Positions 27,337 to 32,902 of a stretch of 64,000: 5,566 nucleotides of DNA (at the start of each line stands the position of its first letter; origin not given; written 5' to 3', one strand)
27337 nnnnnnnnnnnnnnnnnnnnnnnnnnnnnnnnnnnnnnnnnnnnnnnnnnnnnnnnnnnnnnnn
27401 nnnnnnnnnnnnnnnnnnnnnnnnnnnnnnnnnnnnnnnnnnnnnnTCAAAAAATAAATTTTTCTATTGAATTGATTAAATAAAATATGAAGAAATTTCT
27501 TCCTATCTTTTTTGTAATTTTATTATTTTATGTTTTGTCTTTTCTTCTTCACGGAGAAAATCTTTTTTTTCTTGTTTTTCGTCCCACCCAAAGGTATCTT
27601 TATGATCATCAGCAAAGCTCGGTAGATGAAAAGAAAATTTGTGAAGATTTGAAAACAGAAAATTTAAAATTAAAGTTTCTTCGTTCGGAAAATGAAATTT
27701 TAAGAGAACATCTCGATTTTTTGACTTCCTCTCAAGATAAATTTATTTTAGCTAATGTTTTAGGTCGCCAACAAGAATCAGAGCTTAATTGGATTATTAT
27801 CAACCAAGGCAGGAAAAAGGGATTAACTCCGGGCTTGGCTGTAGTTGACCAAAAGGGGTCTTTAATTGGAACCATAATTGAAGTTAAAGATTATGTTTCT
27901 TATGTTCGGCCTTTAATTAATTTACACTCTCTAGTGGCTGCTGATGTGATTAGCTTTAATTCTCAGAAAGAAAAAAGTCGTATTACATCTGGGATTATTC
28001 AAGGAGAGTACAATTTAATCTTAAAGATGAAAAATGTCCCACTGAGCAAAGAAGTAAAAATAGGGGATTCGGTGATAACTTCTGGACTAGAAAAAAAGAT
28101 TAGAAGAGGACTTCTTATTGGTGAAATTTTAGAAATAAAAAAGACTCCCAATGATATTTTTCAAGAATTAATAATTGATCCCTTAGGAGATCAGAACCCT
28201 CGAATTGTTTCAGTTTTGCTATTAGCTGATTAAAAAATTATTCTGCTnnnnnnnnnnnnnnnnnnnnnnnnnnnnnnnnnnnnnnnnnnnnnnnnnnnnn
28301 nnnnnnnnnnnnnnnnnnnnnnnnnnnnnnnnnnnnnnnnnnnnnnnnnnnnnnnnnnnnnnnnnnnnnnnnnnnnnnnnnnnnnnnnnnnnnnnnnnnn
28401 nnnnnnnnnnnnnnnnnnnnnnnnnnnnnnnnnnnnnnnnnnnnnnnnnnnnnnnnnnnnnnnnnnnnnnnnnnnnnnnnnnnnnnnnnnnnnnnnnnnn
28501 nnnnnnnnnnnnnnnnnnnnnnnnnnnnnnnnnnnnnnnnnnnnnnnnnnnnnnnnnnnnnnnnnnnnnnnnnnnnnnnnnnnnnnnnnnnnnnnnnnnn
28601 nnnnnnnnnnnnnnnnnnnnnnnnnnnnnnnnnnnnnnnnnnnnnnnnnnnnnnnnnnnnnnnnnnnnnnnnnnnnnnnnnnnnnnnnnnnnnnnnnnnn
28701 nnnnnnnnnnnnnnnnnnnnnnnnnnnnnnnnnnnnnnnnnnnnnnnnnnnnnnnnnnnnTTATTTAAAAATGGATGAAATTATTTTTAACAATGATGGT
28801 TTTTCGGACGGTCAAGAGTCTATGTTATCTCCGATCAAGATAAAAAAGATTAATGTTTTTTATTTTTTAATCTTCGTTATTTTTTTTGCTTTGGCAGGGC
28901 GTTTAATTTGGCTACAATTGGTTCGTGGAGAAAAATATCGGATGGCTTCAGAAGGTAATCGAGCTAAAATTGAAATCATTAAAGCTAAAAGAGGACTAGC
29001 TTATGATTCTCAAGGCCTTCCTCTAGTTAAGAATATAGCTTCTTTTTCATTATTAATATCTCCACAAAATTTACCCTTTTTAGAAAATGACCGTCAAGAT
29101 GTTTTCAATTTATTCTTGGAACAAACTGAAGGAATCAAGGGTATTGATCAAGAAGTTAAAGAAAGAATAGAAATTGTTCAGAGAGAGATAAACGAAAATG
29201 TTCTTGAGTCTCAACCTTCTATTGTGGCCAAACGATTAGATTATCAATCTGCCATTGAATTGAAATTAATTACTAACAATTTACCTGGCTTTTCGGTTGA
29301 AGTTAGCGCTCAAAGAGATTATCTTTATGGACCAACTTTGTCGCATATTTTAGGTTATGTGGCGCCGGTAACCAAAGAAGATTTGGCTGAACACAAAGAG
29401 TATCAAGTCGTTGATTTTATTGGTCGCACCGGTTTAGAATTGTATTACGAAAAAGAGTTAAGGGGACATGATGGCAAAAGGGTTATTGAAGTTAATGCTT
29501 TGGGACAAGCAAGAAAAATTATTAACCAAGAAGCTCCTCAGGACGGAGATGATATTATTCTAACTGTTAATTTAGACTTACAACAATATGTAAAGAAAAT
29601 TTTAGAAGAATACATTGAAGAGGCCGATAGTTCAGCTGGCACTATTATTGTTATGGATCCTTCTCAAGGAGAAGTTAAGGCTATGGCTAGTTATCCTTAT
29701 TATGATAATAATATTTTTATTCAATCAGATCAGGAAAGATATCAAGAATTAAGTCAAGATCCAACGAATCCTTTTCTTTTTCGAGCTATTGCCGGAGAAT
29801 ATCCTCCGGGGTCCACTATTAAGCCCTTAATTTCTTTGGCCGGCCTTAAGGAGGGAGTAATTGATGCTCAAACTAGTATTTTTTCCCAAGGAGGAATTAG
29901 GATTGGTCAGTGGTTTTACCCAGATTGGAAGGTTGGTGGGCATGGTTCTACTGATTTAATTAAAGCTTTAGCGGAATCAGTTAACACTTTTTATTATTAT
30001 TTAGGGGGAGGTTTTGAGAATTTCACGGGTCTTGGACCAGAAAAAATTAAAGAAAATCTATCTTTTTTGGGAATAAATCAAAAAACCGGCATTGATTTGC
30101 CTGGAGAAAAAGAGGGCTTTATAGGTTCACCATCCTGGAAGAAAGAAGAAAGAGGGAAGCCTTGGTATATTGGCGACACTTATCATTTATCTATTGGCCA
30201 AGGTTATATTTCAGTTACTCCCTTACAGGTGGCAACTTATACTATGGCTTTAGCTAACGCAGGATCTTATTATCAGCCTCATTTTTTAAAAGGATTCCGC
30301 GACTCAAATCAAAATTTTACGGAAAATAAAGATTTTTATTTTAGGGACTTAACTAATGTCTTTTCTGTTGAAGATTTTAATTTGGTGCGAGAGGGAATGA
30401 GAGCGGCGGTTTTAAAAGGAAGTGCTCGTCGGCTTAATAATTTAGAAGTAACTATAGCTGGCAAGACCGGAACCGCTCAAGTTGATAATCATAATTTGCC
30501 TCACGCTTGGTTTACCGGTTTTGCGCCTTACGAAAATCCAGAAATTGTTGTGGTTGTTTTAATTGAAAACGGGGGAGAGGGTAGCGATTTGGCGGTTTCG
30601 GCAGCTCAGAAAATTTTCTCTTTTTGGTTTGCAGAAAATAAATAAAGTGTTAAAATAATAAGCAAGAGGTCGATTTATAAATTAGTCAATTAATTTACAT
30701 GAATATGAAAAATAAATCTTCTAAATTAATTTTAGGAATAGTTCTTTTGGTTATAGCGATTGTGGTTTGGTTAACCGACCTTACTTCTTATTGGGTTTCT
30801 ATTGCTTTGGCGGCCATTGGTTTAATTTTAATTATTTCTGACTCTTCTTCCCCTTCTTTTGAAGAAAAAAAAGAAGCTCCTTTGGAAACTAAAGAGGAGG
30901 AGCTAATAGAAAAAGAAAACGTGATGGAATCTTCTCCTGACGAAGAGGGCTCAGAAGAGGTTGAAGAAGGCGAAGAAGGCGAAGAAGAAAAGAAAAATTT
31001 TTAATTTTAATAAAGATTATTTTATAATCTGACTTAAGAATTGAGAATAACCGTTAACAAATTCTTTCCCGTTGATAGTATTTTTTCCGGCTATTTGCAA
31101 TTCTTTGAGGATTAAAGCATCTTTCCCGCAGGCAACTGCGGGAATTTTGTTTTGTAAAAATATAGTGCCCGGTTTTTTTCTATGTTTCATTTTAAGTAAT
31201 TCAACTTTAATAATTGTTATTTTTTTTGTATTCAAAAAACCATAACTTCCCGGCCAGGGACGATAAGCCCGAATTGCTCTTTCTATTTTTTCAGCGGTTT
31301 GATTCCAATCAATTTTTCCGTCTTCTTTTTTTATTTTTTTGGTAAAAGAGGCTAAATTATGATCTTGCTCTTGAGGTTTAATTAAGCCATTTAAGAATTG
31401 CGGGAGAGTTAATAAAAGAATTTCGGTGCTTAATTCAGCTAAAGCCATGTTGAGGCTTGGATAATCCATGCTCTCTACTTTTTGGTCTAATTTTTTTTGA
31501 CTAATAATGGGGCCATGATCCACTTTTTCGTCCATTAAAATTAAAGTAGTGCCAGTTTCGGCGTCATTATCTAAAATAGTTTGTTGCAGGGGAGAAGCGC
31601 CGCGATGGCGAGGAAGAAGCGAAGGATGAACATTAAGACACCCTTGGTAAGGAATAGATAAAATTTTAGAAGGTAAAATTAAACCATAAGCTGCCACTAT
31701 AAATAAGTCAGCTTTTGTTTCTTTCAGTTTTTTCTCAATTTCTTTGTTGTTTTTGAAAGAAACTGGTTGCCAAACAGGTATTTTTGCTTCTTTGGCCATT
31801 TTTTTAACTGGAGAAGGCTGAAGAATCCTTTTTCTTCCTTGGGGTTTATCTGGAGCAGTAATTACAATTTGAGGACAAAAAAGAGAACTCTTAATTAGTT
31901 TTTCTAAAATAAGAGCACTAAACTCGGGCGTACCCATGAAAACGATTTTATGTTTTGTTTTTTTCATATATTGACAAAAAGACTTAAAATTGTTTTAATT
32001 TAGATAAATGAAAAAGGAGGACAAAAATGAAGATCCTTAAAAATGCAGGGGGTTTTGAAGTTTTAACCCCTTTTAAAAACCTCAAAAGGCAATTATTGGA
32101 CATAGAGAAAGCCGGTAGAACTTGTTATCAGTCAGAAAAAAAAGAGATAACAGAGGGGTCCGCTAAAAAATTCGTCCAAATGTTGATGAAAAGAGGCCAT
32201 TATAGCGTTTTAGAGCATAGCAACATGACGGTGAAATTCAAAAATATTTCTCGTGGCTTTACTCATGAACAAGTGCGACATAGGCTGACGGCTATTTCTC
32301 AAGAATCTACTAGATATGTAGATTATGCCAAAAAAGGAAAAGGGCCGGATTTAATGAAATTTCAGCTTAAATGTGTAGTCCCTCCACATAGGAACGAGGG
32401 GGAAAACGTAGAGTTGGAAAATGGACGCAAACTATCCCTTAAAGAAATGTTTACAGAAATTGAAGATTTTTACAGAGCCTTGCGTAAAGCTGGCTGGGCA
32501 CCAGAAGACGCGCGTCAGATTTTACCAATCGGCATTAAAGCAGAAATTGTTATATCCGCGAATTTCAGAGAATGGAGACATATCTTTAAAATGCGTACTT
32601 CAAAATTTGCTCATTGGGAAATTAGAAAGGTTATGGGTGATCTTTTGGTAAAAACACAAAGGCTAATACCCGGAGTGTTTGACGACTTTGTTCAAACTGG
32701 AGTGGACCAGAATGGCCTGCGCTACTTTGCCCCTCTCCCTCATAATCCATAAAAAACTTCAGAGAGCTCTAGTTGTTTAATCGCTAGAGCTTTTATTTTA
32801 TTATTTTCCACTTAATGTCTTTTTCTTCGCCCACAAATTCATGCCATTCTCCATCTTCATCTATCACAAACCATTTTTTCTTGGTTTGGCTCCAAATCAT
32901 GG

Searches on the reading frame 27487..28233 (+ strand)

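Call 67: search_protein_families(library=pfam, proteins=[window:27487-28233:+], max_evalue=0.00001)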
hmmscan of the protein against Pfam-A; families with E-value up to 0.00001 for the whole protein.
window:27487-28233:+ (248 aa): 1 family
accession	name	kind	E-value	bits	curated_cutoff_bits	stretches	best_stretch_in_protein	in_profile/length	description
PF04085.20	MreC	-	1.4e-27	96.7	28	1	91-236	1-137/147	Rod shape-determining protein MreC, barrel core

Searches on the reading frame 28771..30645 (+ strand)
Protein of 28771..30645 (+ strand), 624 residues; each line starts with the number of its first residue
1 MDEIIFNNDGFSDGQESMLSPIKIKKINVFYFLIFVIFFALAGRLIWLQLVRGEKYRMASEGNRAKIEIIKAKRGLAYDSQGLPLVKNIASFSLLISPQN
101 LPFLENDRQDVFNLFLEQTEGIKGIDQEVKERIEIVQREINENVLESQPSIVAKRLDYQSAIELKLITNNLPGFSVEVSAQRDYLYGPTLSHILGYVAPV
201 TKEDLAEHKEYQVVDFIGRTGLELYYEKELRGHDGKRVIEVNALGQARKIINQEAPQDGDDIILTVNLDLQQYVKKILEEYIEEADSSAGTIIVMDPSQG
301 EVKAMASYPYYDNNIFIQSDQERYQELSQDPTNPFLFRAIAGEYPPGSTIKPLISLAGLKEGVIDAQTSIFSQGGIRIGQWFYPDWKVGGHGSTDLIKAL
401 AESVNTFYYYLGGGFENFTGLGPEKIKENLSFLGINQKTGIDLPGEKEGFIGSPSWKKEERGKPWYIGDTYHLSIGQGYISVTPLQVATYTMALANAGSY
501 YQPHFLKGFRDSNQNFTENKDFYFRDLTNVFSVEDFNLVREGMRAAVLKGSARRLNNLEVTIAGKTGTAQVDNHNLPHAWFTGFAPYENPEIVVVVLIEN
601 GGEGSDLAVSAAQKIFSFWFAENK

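Call 67: search_protein_families(library=pfam, proteins=[window:28771-30645:+], max_evalue=0.00001)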
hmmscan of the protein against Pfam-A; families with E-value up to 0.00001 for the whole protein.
window:28771-30645:+ (624 aa): 2 families
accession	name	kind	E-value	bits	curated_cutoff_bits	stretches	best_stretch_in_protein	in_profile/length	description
PF00905.27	Transpeptidase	-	1.3e-59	202.3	22.1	1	290-614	1-296/299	Penicillin binding protein transpeptidase domain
PF03717.20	PBP_dimer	-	4.4e-36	125.4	24.4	1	70-247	2-175/180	Penicillin-binding Protein dimerisation domain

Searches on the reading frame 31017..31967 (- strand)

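Call 67: search_protein_families(library=pfam, proteins=[window:31017-31967:-], max_evalue=0.00001)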
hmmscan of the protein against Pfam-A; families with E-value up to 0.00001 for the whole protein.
window:31017-31967:- (316 aa): 2 families
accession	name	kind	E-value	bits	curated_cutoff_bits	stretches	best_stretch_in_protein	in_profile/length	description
PF00551.24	Formyl_trans_N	-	1.2e-38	133.1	26.1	1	7-183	2-176/181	Formyl transferase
PF02911.23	Formyl_trans_C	-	5.5e-28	97.5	21.1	1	211-307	1-99/100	Formyl transferase, C-terminal domain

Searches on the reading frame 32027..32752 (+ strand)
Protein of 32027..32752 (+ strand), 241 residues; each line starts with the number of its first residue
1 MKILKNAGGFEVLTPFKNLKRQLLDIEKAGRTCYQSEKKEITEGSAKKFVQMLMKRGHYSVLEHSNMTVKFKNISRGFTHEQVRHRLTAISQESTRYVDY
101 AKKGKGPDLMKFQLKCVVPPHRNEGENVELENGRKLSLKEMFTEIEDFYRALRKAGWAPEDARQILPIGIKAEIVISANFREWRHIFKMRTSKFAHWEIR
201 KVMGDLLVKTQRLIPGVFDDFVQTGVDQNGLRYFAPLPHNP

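Call 67: search_protein_families(library=pfam, proteins=[window:32027-32752:+], max_evalue=0.00001)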
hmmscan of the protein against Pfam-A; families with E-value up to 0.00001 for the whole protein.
window:32027-32752:+ (241 aa): 1 family
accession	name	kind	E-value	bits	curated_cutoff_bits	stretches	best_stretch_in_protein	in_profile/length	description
PF02511.20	Thy1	-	1.1e-48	166.1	24.8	1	25-215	12-190/191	Thymidylate synthase complementing protein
